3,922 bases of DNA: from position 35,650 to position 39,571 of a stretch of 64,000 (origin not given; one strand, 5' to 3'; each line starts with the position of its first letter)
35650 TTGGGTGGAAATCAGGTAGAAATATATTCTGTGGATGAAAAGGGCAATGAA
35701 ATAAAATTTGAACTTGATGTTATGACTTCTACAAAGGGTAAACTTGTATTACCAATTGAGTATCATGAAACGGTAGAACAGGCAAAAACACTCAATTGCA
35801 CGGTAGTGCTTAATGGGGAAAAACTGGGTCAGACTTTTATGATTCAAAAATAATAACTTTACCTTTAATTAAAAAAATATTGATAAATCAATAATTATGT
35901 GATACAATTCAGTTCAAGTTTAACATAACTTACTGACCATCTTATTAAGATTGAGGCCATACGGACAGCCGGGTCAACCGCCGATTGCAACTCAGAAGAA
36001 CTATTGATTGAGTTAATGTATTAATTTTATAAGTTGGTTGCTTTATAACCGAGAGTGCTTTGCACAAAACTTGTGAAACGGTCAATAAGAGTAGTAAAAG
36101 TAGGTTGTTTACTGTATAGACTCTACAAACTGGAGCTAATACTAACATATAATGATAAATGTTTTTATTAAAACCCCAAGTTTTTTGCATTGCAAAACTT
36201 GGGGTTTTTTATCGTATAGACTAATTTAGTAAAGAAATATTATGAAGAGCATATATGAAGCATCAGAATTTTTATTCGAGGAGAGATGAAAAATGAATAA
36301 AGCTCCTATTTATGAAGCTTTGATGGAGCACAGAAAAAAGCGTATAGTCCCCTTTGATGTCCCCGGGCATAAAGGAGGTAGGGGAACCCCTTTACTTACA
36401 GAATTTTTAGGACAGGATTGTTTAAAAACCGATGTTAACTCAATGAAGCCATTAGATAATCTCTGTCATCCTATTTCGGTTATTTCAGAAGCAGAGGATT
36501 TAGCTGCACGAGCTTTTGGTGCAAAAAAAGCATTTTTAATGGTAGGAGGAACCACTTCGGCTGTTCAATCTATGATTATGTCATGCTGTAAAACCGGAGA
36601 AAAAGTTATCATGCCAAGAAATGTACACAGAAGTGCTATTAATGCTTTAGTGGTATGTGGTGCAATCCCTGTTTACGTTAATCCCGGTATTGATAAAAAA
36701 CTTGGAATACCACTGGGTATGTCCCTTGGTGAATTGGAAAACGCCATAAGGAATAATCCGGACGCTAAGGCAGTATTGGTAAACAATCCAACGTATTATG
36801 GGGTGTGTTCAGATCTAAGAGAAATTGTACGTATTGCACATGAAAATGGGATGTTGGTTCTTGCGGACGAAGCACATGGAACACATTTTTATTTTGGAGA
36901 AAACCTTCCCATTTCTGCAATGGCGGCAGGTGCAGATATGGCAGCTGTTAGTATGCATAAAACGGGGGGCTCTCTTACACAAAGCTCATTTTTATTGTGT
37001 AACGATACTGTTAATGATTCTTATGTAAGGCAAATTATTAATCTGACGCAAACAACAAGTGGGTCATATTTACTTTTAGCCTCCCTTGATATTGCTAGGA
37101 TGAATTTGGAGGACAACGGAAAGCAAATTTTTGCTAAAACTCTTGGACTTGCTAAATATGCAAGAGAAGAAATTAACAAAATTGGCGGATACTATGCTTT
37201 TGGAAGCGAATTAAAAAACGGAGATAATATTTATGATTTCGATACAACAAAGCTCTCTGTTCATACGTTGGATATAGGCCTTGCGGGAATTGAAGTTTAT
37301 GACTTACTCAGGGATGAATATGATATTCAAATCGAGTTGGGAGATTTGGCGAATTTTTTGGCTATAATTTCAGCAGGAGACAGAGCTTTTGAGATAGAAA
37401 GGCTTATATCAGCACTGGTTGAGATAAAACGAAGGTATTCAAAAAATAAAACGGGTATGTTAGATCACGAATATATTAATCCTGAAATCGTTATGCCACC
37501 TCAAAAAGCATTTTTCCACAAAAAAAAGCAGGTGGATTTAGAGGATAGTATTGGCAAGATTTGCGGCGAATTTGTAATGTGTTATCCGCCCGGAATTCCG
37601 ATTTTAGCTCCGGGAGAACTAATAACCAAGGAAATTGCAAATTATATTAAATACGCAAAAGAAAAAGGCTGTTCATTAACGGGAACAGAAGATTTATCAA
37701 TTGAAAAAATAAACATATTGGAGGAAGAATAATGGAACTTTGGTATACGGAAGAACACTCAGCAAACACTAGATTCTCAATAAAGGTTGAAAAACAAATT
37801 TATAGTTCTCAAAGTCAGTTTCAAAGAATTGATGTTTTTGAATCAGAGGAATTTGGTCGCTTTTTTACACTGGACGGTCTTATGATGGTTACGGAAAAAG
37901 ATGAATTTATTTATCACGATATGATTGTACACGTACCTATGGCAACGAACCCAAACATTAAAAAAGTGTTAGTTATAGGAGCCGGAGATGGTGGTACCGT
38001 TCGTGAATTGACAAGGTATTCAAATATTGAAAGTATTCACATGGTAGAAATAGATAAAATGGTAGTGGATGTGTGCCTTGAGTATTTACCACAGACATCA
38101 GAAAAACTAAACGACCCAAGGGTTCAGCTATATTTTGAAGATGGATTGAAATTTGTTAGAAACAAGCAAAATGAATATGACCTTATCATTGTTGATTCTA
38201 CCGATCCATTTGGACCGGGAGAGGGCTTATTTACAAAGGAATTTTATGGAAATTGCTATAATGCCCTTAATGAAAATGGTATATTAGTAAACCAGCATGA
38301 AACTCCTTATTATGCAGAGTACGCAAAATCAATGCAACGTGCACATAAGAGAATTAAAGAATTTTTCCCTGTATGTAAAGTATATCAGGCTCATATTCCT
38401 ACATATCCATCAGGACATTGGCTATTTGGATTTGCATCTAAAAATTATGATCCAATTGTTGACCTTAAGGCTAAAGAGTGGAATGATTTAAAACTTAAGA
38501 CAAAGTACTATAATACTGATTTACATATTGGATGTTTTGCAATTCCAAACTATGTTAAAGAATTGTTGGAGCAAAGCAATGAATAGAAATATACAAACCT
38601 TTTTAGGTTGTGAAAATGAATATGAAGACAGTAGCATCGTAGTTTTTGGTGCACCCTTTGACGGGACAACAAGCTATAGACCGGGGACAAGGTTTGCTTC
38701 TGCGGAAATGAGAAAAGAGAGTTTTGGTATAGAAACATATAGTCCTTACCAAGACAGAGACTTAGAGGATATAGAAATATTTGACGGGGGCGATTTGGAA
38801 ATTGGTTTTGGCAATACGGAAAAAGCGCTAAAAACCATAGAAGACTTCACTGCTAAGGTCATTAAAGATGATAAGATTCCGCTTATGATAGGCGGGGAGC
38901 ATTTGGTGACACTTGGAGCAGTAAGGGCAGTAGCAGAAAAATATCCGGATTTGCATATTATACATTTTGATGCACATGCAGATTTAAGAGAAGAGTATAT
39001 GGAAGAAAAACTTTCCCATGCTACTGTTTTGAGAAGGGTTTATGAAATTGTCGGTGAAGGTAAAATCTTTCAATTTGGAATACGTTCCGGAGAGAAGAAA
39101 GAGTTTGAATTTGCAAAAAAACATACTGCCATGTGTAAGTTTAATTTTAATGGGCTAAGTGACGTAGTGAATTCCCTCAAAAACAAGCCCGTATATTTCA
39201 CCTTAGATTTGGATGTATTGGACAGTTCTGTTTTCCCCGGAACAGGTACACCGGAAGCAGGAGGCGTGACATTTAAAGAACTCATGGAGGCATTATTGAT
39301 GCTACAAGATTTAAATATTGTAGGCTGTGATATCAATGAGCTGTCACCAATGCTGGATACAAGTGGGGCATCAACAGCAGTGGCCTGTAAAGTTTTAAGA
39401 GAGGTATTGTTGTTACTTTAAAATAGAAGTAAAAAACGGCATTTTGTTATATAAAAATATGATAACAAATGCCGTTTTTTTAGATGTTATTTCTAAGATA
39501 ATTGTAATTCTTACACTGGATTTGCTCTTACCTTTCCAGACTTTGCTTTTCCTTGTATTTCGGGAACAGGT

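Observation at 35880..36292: Candidate novel riboswitch/attenuator: a 300-nt leader with terminator and antiterminator mimic upstream of the polyamine operon speA-speE-speB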

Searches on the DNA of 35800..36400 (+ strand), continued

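Call 50: search_with_rna_model(model_id=R1, source=window, max_evalue=1, show_alignments=1)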
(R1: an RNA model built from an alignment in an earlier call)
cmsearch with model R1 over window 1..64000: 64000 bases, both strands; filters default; matches with E-value up to 1: 1.
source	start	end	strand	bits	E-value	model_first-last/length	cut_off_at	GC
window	35934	36126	+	159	8.9e-46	1-199/199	no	0.38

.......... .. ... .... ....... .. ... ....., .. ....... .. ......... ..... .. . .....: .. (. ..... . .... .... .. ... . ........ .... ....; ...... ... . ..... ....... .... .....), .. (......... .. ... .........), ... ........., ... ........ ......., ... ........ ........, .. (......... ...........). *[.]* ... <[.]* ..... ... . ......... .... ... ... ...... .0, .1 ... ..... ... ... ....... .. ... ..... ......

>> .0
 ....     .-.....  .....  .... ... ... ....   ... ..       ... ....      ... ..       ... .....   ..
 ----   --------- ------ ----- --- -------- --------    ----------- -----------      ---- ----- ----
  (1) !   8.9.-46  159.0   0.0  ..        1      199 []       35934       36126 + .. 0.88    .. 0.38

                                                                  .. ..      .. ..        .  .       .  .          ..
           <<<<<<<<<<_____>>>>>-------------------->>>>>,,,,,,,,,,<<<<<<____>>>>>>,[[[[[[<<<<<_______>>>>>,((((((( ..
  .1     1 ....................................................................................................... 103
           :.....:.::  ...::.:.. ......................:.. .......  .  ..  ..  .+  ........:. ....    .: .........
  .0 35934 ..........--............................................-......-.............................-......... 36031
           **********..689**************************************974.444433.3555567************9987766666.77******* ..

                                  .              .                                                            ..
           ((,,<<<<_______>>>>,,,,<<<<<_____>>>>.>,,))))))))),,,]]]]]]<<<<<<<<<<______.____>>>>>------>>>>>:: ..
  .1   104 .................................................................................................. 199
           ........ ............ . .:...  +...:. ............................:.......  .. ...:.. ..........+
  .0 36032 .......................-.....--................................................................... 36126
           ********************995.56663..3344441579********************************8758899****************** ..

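Call 63: search_with_rna_model(model_id=R1, sources=[L124, L125, L126, L121, L122], max_evalue=0.001, show_alignments=3)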
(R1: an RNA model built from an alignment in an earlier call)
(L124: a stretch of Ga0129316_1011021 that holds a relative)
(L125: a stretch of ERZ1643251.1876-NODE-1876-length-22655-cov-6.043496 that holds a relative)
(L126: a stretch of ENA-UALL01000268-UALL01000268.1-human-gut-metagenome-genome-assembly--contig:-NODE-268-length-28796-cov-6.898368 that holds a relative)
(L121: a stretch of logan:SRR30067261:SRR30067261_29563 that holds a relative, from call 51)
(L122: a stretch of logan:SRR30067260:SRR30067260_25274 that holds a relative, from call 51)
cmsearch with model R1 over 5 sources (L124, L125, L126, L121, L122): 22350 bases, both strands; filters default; matches with E-value up to 0.001: 5.
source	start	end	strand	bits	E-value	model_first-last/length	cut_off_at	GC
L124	714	917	+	177.9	7.3e-52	1-199/199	no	0.46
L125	5704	5916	+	150.3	1.2e-43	1-199/199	no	0.47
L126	1175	1352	+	124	7.7e-36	1-199/199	no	0.46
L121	1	59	+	53.7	6.5e-15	142-199/199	5'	0.34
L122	1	54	+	47.7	4e-13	147-199/199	5'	0.35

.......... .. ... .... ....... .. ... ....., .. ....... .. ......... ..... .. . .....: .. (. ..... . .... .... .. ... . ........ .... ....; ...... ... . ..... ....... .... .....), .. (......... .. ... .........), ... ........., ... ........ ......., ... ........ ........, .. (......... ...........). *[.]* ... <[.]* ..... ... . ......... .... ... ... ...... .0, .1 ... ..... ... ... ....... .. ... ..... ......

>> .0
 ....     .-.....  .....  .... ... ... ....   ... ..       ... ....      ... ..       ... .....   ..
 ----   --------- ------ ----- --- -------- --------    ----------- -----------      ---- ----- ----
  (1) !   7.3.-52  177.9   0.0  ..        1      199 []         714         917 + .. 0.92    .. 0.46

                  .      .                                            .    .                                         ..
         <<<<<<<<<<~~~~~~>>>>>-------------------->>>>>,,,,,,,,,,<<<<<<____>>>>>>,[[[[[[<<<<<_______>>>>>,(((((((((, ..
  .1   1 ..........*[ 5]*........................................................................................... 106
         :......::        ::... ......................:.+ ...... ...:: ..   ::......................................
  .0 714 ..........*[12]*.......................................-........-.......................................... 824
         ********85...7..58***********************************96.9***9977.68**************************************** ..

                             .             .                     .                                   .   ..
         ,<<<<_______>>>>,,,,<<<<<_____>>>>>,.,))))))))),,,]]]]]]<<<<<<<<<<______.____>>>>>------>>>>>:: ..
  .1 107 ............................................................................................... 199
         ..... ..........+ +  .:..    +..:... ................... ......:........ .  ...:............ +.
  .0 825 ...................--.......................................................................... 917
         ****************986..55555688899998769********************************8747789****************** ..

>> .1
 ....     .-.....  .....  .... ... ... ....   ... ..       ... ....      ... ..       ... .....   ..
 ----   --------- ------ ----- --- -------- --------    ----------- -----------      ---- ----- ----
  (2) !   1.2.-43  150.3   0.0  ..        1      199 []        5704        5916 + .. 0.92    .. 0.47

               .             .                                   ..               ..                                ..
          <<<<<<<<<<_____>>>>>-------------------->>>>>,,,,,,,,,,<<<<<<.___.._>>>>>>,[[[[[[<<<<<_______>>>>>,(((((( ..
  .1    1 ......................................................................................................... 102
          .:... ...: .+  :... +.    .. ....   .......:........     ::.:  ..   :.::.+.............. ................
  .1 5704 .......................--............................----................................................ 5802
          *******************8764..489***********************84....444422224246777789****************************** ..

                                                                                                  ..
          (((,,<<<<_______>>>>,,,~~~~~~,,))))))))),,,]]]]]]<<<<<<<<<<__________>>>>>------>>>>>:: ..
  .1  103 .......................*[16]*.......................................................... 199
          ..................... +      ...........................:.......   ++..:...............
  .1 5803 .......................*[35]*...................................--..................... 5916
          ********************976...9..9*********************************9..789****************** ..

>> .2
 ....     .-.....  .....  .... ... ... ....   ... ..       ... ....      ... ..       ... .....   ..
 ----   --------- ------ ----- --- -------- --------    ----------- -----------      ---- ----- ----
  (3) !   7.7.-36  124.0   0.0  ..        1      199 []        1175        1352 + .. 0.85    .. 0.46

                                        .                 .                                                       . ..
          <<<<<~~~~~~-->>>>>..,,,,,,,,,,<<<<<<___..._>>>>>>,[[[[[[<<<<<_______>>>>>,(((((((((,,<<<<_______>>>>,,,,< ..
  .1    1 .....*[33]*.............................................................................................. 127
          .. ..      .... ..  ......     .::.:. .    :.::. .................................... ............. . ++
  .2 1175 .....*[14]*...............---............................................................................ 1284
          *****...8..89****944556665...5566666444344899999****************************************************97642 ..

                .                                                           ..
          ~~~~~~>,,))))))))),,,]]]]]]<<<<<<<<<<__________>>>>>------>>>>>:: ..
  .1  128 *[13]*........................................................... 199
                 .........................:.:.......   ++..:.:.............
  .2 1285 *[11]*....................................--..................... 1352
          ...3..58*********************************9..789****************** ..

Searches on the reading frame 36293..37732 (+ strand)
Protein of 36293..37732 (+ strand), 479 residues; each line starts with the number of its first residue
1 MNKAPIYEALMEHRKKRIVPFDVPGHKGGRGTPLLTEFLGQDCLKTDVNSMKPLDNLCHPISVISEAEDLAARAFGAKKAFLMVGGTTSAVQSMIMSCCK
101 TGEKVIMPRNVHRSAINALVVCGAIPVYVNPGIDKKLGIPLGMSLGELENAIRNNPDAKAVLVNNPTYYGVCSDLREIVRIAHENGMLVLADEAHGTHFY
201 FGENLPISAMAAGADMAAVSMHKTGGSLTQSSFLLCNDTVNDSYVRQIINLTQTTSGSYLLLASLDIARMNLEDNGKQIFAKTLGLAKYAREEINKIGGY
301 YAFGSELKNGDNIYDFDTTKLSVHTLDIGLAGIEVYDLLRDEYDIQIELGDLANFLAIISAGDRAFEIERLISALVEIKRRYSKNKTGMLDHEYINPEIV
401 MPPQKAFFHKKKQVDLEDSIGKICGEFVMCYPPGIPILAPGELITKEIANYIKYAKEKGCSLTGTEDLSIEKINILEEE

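Call 5: search_protein_families(library=pfam, proteins=[window:36293-37732:+])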
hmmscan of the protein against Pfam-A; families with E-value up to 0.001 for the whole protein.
window:36293-37732:+ (479 aa): 7 families
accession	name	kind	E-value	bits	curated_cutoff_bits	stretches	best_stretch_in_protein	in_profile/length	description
PF01276.26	OKR_DC_1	-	5.3e-73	246.6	27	1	5-314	2-337/417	Orn/Lys/Arg decarboxylase, major domain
PF00155.27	Aminotran_1_2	-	2.5e-12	47.1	19.7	1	55-301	35-296/361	Aminotransferase class I and II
PF03711.20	OKR_DC_1_C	-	3e-10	41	24.2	1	386-458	37-113/132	Orn/Lys/Arg decarboxylase, C-terminal domain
PF01041.23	DegT_DnrJ_EryC1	-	3.2e-10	40.2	19.8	1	71-220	33-169/360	DegT/DnrJ/EryC1/StrS aminotransferase family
PF00266.25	Aminotran_5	-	1.1e-09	38.2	21.5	1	63-226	44-204/371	Aminotransferase class-V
PF01053.26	Cys_Met_Meta_PP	-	5.3e-06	25.7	27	1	73-220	63-195/381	Cys/Met metabolism PLP-dependent enzyme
PF01212.27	Beta_elim_lyase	-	6.2e-06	26.2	27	1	66-254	36-225/288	Beta-eliminating lyase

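Call 47: search_protein_families(library=pfam, alignment_id=A4, max_evalue=0.00001)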
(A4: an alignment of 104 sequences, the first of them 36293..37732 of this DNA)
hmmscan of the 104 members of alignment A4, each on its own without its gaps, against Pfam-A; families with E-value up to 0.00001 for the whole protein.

A. member 1, window:36293-37732:+ (479 aa): 7 families
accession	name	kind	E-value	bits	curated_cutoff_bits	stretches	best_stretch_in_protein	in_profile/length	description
PF01276.26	OKR_DC_1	-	5.3e-73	246.6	27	1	5-314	2-337/417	Orn/Lys/Arg decarboxylase, major domain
PF00155.27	Aminotran_1_2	-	2.5e-12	47.1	19.7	1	55-301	35-296/361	Aminotransferase class I and II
PF03711.20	OKR_DC_1_C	-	3e-10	41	24.2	1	386-458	37-113/132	Orn/Lys/Arg decarboxylase, C-terminal domain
PF01041.23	DegT_DnrJ_EryC1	-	3.2e-10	40.2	19.8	1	71-220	33-169/360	DegT/DnrJ/EryC1/StrS aminotransferase family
PF00266.25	Aminotran_5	-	1.1e-09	38.2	21.5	1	63-226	44-204/371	Aminotransferase class-V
PF01053.26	Cys_Met_Meta_PP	-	5.3e-06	25.7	27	1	73-220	63-195/381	Cys/Met metabolism PLP-dependent enzyme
PF01212.27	Beta_elim_lyase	-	6.2e-06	26.2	27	1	66-254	36-225/288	Beta-eliminating lyase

B. families by the number of members that match (of 104 scanned): 14 families
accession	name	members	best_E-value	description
PF01276.26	OKR_DC_1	35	5.3e-73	Orn/Lys/Arg decarboxylase, major domain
PF00155.27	Aminotran_1_2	34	8.5e-15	Aminotransferase class I and II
PF01041.23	DegT_DnrJ_EryC1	34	2.6e-14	DegT/DnrJ/EryC1/StrS aminotransferase family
PF00266.25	Aminotran_5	34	1.8e-11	Aminotransferase class-V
PF03711.20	OKR_DC_1_C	32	1.1e-11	Orn/Lys/Arg decarboxylase, C-terminal domain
PF02675.21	AdoMet_dc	28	3.1e-15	S-adenosylmethionine decarboxylase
PF03435.24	Sacchrp_dh_NADP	22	4.7e-40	Saccharopine dehydrogenase NADP binding domain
PF00005.33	ABC_tran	19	3.8e-39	ABC transporter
PF16653.10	Sacchrp_dh_C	18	3e-49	Saccharopine dehydrogenase C-terminal domain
PF08402.16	TOBE_2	15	4.8e-11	TOBE domain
PF01212.27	Beta_elim_lyase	14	2.2e-07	Beta-eliminating lyase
PF01053.26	Cys_Met_Meta_PP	9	7.5e-07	Cys/Met metabolism PLP-dependent enzyme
PF13304.12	AAA_21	8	2.4e-07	AAA domain, putative AbiEii toxin, Type IV TA system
PF02463.25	SMC_N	1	7.8e-06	RecF/RecN/SMC N terminal domain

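Call 51: find_encoding_contigs(protein=window:36293-37732:+, flank=1500, max_places=4)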
Protein window:36293-37732:+ (479 aa): 3 contigs read that carry it; 3 places shown.
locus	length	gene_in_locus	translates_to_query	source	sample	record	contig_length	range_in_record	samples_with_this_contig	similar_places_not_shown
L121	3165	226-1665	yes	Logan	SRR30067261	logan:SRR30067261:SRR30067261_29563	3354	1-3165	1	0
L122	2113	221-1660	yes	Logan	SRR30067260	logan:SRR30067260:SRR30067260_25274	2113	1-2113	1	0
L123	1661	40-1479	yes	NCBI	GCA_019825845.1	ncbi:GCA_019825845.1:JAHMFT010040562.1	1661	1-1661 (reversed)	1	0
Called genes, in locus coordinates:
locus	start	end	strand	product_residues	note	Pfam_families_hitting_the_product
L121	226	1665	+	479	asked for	PF01276:OKR_DC_1, PF00155:Aminotran_1_2, PF00266:Aminotran_5, PF01041:DegT_DnrJ_EryC1, PF01053:Cys_Met_Meta_PP (weak), PF01212:Beta_elim_lyase (weak), PF03711:OKR_DC_1_C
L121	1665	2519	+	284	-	PF17284:Spermine_synt_N, PF01564:Spermine_synth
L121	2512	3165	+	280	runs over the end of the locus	PF00491:Arginase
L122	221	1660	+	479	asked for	PF01276:OKR_DC_1, PF00155:Aminotran_1_2, PF00266:Aminotran_5, PF01041:DegT_DnrJ_EryC1, PF01053:Cys_Met_Meta_PP (weak), PF01212:Beta_elim_lyase (weak), PF03711:OKR_DC_1_C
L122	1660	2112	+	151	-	?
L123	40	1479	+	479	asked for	PF01276:OKR_DC_1, PF00155:Aminotran_1_2, PF00266:Aminotran_5, PF01041:DegT_DnrJ_EryC1, PF01053:Cys_Met_Meta_PP (weak), PF01212:Beta_elim_lyase (weak), PF03711:OKR_DC_1_C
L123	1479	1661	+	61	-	?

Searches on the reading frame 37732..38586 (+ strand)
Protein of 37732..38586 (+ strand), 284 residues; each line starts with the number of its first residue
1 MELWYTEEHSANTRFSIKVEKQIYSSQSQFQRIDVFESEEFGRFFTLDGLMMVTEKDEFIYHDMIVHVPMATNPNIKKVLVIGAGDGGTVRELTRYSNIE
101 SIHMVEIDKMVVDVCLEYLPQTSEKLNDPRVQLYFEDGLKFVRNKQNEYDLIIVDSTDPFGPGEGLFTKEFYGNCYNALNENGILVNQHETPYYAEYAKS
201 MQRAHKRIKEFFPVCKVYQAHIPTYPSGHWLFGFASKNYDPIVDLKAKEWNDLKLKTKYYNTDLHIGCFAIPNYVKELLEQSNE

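Call 5: search_protein_families(library=pfam, proteins=[window:37732-38586:+])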
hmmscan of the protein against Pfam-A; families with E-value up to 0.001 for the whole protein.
window:37732-38586:+ (284 aa): 3 families
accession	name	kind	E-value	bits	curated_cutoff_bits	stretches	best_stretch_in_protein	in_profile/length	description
PF01564.23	Spermine_synth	-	7.3e-64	215.2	22.9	1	58-244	1-183/186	Spermine/spermidine synthase domain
PF17284.7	Spermine_synt_N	-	1.1e-15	57.7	22.1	1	3-55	1-53/53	Spermidine synthase tetramerisation domain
PF05891.18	Methyltransf_PK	-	0.00056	19.9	27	1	74-217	54-194/218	AdoMet dependent proline di-methyltransferase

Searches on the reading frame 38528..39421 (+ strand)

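Call 5: search_protein_families(library=pfam, proteins=[window:38528-39421:+])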
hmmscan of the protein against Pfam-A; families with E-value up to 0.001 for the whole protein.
window:38528-39421:+ (297 aa): 1 family
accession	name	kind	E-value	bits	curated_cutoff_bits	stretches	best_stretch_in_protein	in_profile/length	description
PF00491.26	Arginase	-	1.2e-81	274.7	22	1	36-294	2-278/280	Arginase family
